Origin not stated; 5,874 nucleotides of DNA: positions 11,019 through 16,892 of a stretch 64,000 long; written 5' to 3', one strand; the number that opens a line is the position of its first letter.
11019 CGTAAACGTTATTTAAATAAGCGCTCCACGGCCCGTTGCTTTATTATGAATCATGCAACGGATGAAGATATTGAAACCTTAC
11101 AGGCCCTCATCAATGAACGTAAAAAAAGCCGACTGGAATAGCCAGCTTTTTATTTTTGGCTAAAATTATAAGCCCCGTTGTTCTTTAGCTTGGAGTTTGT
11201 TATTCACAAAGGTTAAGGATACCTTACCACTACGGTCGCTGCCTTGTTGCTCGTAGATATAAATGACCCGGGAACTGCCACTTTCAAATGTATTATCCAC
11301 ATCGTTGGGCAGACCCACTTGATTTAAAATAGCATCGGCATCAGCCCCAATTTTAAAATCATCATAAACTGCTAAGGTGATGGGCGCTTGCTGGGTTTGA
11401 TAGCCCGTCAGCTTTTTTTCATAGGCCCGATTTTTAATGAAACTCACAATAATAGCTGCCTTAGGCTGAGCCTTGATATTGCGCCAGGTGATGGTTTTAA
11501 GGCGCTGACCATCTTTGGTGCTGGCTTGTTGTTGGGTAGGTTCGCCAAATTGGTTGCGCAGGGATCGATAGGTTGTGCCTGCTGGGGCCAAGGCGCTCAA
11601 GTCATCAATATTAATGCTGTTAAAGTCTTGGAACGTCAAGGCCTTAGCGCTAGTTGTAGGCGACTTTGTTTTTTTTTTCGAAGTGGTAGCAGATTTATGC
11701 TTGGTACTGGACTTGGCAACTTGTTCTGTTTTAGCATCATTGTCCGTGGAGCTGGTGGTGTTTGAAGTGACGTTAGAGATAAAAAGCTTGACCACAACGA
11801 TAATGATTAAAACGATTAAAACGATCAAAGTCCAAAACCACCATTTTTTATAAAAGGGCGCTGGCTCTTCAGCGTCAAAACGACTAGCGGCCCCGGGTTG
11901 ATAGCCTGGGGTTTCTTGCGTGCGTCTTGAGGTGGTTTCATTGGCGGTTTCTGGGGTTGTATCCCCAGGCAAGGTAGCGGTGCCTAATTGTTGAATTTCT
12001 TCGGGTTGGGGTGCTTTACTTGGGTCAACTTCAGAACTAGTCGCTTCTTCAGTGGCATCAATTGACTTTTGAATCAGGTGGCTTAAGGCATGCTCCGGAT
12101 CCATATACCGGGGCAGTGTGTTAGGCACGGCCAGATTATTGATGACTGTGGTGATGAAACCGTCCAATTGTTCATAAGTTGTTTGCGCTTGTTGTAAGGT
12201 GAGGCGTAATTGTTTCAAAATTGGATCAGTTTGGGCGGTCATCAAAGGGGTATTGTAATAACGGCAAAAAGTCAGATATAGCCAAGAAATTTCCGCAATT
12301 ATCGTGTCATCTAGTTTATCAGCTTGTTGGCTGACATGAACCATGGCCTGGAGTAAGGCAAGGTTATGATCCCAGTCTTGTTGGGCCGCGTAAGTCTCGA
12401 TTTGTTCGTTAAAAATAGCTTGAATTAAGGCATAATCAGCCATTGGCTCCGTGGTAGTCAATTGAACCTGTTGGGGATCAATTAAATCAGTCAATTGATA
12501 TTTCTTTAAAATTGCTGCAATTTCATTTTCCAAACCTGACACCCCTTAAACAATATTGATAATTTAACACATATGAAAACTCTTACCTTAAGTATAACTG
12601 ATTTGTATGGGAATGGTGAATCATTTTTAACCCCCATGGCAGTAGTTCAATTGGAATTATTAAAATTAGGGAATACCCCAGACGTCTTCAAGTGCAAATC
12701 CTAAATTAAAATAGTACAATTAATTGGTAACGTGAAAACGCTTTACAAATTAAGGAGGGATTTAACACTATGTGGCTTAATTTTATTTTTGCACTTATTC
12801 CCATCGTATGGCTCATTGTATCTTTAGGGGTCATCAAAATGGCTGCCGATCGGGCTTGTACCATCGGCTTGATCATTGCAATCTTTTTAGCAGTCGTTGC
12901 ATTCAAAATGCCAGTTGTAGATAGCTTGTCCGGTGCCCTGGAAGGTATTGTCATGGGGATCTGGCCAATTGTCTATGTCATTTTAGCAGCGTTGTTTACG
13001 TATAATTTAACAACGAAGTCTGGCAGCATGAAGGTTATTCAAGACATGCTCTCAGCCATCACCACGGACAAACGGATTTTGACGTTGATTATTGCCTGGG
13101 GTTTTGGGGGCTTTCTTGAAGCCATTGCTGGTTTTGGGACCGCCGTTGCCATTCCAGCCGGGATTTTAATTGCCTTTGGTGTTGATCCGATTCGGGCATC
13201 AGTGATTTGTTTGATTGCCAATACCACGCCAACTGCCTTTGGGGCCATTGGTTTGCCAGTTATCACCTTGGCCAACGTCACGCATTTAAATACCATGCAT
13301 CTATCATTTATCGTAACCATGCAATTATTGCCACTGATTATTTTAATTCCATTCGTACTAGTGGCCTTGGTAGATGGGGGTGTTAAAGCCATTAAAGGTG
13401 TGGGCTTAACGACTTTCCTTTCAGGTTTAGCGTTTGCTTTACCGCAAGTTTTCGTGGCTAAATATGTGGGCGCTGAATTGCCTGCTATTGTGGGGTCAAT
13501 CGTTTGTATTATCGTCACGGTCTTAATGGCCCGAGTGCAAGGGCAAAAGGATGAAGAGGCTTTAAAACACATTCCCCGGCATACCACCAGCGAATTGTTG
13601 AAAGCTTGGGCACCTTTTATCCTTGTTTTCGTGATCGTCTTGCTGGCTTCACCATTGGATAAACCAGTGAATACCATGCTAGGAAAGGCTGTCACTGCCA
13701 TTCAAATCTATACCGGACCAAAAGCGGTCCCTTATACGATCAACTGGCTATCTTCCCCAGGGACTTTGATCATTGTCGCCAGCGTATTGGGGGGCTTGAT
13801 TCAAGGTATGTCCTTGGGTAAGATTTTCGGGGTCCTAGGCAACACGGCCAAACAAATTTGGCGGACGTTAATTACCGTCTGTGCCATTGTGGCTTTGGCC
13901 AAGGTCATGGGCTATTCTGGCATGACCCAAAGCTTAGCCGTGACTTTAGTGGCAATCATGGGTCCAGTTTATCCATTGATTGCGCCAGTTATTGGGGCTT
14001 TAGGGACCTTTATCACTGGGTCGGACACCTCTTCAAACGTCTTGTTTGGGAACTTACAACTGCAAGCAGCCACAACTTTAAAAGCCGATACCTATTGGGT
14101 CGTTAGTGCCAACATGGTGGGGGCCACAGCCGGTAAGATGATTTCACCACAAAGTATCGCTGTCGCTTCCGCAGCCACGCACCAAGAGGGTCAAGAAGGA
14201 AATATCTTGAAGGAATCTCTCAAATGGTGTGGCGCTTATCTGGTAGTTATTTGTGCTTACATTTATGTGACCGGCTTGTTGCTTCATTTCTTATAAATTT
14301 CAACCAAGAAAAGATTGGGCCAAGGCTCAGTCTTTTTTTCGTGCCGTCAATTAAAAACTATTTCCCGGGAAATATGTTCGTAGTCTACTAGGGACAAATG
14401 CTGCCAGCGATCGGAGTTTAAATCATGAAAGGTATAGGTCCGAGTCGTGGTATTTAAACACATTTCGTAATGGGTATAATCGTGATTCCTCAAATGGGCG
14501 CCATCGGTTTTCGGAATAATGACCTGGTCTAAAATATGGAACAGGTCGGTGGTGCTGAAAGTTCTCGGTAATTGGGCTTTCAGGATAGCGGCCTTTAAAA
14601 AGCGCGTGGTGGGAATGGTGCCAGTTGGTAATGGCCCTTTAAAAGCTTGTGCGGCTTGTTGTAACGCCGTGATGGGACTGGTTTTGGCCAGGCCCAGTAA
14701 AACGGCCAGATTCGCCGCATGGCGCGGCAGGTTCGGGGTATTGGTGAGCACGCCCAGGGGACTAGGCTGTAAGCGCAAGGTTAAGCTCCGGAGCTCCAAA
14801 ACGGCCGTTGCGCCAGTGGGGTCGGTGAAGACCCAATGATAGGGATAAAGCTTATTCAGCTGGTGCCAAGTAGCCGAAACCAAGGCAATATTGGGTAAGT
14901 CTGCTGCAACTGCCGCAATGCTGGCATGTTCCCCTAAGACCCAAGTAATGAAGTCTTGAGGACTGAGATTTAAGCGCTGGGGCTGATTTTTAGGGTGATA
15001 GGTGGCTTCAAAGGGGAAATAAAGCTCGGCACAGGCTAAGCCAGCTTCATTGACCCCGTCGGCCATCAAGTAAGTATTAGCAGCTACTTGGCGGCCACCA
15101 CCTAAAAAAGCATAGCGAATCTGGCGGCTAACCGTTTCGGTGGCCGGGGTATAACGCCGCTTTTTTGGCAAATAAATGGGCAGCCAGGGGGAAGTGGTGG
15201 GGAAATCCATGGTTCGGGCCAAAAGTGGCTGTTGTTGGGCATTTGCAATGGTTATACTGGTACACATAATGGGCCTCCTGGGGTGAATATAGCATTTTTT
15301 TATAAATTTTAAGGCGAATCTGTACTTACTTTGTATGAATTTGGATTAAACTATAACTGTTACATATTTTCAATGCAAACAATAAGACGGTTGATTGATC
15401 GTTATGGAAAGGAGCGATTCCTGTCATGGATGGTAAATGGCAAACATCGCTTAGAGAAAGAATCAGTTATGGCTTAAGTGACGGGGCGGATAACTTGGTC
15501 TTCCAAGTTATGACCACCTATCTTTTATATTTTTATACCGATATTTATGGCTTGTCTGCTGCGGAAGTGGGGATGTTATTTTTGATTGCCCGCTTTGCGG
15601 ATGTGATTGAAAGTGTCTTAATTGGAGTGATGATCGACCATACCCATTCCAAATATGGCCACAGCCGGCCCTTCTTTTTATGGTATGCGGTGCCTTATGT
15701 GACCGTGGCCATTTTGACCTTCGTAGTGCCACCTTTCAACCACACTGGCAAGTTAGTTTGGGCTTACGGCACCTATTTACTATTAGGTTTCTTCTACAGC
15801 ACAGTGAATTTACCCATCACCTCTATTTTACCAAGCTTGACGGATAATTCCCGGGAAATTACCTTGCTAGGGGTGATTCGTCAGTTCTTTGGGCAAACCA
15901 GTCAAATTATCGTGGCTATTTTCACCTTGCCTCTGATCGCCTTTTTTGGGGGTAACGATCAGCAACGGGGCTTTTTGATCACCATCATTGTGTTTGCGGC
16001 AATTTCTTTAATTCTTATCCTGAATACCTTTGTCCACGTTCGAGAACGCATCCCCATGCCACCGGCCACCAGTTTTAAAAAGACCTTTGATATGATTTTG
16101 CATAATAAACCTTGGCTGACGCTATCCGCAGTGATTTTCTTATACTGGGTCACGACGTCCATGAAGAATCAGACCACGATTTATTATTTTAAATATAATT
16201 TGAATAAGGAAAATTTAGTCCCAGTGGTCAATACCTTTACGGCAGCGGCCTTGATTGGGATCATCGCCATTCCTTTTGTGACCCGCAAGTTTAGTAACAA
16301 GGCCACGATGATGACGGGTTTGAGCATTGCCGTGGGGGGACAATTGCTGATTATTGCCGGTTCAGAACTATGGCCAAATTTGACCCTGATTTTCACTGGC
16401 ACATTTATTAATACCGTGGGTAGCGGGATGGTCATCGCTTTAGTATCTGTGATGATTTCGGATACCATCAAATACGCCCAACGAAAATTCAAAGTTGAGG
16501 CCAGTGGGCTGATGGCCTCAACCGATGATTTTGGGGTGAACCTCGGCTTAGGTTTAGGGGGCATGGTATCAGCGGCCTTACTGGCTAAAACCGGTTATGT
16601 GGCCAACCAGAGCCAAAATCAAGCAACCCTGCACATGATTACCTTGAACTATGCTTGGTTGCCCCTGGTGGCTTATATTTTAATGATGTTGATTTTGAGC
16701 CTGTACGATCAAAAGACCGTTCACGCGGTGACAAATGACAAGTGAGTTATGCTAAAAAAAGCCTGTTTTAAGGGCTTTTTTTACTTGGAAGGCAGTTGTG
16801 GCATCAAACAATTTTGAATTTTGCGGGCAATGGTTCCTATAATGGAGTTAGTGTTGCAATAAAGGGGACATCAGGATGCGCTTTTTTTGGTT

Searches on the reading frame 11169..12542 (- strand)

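Call 6: search_protein_families(library=ncbifam, proteins=[window:11169-12542:-])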
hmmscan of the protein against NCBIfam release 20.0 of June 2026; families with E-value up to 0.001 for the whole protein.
window:11169-12542:- (458 aa): 2 families
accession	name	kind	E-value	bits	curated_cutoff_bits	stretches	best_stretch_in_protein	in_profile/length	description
NF042931.1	SAG1386_EF1546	equivalog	9.4e-05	22.5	80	1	237-298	30-96/158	SAG1386/EF1546 family surface-associated protein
NF033483.0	PknB_PASTA_kin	equivalog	0.00045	19.4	450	1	115-296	224-399/563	Stk1 family PASTA domain-containing Ser/Thr kinase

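Call 8: search_protein_families(library=pfam, proteins=[window:11169-12542:-])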
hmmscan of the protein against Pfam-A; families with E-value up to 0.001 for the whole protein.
window:11169-12542:- (458 aa): 2 families
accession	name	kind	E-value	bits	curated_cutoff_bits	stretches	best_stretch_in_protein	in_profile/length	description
PF12978.13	DUF3862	-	6.6e-15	55.8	25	1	306-458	8-159/159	Domain of Unknown Function with PDB structure (DUF3862)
PF25686.1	Betaherpes_U91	-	0.00054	19.9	27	0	236-294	16-78/157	Betaherpesvirus U91 protein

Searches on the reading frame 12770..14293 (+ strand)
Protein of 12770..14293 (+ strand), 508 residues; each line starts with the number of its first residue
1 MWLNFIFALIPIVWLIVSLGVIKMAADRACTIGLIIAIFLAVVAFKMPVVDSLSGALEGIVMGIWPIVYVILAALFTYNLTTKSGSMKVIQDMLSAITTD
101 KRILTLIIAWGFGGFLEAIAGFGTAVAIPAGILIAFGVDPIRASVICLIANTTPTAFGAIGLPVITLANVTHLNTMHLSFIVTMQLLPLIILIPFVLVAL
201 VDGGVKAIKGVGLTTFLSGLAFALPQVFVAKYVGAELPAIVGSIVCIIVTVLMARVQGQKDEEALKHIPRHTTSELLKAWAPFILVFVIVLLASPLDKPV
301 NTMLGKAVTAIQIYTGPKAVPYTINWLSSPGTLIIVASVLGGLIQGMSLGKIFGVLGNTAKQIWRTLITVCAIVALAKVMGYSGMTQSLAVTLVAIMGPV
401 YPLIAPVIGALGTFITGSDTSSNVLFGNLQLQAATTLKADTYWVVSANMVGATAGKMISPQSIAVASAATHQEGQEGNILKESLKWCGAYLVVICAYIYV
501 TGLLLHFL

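Call 6: search_protein_families(library=ncbifam, proteins=[window:12770-14293:+])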
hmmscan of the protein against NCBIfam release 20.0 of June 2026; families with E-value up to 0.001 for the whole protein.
window:12770-14293:+ (508 aa): 3 families
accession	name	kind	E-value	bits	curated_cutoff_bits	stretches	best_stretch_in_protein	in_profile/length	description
TIGR00795.1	lctP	subfamily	2.9e-128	429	341.15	1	1-500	5-527/530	lactate permease LctP family transporter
NF007249.0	PRK09695.1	equivalog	1.2e-84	285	1121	2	4-264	17-276/560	glycolate permease GlcA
NF007740.0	PRK10420.1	equivalog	1.4e-82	278.2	918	2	1-294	14-317/551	L-lactate permease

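Call 33: find_homologous_proteins(query=window:12770-14293:+)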
Query window:12770-14293:+ (508 aa): 7766 proteins with E <= 0.001 among 8000 candidates; the best 120 are listed.
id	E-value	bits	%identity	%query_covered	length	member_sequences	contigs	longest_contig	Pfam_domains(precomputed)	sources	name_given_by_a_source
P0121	0.0e+0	1065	100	100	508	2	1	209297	PF02652.21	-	-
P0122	1.5e-277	939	87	100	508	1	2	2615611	PF02652.21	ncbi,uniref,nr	ncbi:L-lactate permease [Agrilactobacillus fermenti]|uniref:L-lactate permease n=1 Tax=Agrilactobaci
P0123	2.5e-276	935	87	100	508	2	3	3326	PF02652.21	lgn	-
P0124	7.0e-271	917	86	100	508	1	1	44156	PF02652.21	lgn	-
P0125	4.3e-246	836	77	97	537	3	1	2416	PF02652.21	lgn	-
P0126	1.9e-220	751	71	100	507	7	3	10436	PF02652.21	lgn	-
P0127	2.1e-218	744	70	99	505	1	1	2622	PF02652.21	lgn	-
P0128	8.4e-218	742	70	99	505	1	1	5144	PF02652.21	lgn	-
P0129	1.3e-217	742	70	99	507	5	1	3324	PF02652.21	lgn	-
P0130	6.9e-217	739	70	99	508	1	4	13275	PF02652.21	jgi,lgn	jgi:lactate permease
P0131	1.4e-214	732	69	99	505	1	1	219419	PF02652.21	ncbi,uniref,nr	ncbi:lactate permease [Lactobacillus colini]|uniref:L-lactate permease n=1 Tax=Lactobacillus colini 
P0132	8.2e-210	716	67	100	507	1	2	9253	PF02652.21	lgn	-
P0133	2.7e-209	714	66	99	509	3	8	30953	PF02652.21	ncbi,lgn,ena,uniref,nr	ncbi:L-lactate permease [uncultured Lactobacillus sp.]|uniref:L-lactate permease n=1 Tax=uncultured 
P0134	5.3e-209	713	71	98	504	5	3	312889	PF02652.21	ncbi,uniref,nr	ncbi:glycolate permease GlcA [Lactobacillus pasteurii DSM 23907 = CRBIP 24.76]|uniref:L-lactate perm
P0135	2.5e-208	711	70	99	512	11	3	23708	PF02652.21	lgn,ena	-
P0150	5.7e-195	667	65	99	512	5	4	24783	PF02652.21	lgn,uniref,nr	uniref:L-lactate permease n=1 Tax=Loigolactobacillus rennini TaxID=238013 RepID=A0A1K2I6J4_9LACO|nr:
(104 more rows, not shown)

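Call 34: find_encoding_contigs(protein=P0122, flank=10000, max_places=2)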
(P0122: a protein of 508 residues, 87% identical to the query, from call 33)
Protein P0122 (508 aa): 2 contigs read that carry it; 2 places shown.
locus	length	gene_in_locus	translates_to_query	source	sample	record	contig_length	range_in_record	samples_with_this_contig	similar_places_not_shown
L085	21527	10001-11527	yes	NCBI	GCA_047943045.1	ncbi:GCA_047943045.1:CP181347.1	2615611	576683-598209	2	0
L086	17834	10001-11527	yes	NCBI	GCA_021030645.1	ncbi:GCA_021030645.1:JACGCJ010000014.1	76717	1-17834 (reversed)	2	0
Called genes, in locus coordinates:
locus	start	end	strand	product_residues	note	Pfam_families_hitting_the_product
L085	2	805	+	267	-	PF00702:Hydrolase (faint), PF08282:Hydrolase_3, PF05116:S6PP (weak)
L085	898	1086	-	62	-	-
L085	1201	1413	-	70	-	-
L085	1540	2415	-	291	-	PF03547:Mem_trans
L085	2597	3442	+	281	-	PF00248:Aldo_ket_red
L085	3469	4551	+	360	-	PF02016:Peptidase_S66, PF17676:Peptidase_S66C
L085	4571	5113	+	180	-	PF00583:Acetyltransf_1, PF13673:Acetyltransf_10, PF13508:Acetyltransf_7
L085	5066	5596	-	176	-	-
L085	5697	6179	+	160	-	PF13302:Acetyltransf_3, PF13673:Acetyltransf_10, PF00583:Acetyltransf_1, PF13508:Acetyltransf_7, PF08445:FR47 (faint)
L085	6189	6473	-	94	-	-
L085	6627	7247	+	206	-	PF12464:Mac, PF00132:Hexapep, PF14602:Hexapep_2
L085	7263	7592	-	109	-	-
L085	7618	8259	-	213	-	PF11611:DUF4352 (weak)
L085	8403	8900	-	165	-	PF12978:DUF3862, PF07467:BLIP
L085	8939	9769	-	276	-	-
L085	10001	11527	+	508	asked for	PF02652:Lactate_perm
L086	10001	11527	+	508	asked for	PF02652:Lactate_perm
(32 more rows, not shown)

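Call 35: find_encoding_contigs(protein=P0124, flank=10000, max_places=2)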
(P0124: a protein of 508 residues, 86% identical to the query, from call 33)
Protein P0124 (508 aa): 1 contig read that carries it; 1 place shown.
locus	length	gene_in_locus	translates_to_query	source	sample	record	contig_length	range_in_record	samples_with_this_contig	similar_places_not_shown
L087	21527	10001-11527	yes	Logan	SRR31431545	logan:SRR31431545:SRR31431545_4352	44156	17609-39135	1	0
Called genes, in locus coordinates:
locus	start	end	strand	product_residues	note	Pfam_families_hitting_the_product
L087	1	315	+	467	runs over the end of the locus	PF07690:MFS_1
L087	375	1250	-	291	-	PF13930:Endonuclea_NS_2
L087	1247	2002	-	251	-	PF27542:ArfC (weak)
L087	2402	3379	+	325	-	PF00892:EamA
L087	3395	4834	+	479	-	PF00392:GntR (weak), PF00155:Aminotran_1_2, PF12897:Asp_aminotransf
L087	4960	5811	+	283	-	PF05368:NmrA, PF13460:NAD_binding_10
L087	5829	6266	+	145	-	PF02082:Rrf2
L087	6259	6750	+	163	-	PF04073:tRNA_edit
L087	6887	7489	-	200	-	PF16729:DUF5067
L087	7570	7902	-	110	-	-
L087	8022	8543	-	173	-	PF12978:DUF3862, PF07467:BLIP (weak)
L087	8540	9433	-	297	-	-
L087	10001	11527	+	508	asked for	PF02652:Lactate_perm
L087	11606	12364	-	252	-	PF02677:QueH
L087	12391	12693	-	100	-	PF02302:PTS_IIB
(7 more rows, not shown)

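Call 36: find_encoding_contigs(protein=P0150, flank=10000, max_places=2)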
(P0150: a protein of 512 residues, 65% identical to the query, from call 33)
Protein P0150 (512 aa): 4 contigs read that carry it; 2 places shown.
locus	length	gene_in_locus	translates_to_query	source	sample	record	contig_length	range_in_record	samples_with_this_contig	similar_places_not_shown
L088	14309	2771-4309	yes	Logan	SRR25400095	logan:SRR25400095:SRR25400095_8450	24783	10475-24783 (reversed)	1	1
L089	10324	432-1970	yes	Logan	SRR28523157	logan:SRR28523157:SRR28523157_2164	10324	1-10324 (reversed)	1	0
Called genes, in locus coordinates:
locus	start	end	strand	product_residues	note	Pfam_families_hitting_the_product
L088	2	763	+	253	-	?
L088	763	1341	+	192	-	PF13662:Toprim_4 (weak), PF01751:Toprim, PF13331:DUF4093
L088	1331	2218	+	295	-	PF00398:RrnaAD, PF13649:Methyltransf_25 (faint)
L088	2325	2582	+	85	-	PF06257:VEG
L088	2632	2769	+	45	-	-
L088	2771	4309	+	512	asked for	PF02652:Lactate_perm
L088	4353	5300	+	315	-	PF00288:GHMP_kinases_N, PF08544:GHMP_kinases_C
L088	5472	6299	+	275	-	PF09182:PuR_N, PF00156:Pribosyltran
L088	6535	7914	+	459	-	PF00483:NTP_transferase, PF01128:IspD (weak), PF12804:NTP_transf_3, PF25084:LbH_EIF2B, PF00132:Hexapep, PF14602:Hexapep_2 (faint), PF25087:GMPPB_C (weak)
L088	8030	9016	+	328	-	PF13793:Pribosyltran_N, PF00156:Pribosyltran, PF14572:Pribosyl_synth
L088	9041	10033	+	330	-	PF02698:DUF218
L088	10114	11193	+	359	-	PF21016:RlmN_N, PF04055:Radical_SAM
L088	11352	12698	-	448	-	PF01966:HD, PF19276:HD_assoc_2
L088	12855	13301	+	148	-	PF09148:DUF1934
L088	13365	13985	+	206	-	PF05066:HARE-HTH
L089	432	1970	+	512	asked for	PF02652:Lactate_perm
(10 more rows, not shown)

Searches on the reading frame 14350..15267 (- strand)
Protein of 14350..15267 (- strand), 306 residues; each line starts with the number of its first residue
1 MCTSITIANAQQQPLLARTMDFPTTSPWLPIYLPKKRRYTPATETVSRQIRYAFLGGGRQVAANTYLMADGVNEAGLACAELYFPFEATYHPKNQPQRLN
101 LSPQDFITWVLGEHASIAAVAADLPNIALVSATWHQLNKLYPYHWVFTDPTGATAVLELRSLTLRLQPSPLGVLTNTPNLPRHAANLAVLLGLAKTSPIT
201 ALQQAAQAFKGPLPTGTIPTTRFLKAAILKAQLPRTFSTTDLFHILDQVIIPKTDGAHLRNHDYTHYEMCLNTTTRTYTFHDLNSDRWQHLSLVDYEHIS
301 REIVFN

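Call 6: search_protein_families(library=ncbifam, proteins=[window:14350-15267:-])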
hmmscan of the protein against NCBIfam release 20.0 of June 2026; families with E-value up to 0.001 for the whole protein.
window:14350-15267:- (306 aa): 2 families
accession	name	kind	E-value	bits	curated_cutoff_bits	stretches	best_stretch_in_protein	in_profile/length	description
NF058572.1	PenVAmdYxeL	equivalog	1.3e-49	169.1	600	1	1-295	1-305/328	penicillin V amidase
NF038245.1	bile_salt_hydro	equivalog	1.7e-42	145.8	350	1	1-302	1-311/314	choloylglycine hydrolase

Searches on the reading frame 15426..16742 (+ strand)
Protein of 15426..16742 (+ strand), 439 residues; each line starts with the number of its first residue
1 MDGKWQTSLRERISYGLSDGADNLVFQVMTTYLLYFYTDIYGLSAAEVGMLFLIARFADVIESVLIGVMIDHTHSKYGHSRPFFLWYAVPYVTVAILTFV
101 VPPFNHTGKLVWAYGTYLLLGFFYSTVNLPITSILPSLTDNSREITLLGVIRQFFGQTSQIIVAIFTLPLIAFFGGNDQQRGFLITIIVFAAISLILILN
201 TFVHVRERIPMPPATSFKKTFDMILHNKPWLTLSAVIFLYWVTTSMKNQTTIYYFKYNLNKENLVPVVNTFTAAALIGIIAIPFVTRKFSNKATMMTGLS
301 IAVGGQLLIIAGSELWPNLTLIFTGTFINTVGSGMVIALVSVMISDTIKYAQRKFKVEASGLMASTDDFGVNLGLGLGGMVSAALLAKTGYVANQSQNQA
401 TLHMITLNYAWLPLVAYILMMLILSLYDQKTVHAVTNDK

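Call 6: search_protein_families(library=ncbifam, proteins=[window:15426-16742:+])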
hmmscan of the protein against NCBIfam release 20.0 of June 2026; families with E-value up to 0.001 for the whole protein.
window:15426-16742:+ (439 aa): 5 families
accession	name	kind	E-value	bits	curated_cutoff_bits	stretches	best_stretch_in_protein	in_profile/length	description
TIGR00792.1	gph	subfamily_domain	2.1e-107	359.5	231.35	1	12-427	1-420/437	glycoside-pentoside-hexuronide (GPH):cation symporter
NF007237.0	PRK09669.1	subfamily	9.4e-81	271.8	610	1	7-431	6-434/461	putative symporter YagG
NF007749.0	PRK10429.1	equivalog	8.4e-65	219.4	456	1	8-424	4-429/473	melibiose:sodium transporter MelB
NF007353.0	PRK09848.1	equivalog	2e-63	214.8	528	1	7-428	5-428/457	glucuronide transporter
NF008526.0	PRK11462.1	equivalog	1.5e-53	182.2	836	1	8-433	7-433/460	glycoside-pentoside-hexuronide family transporter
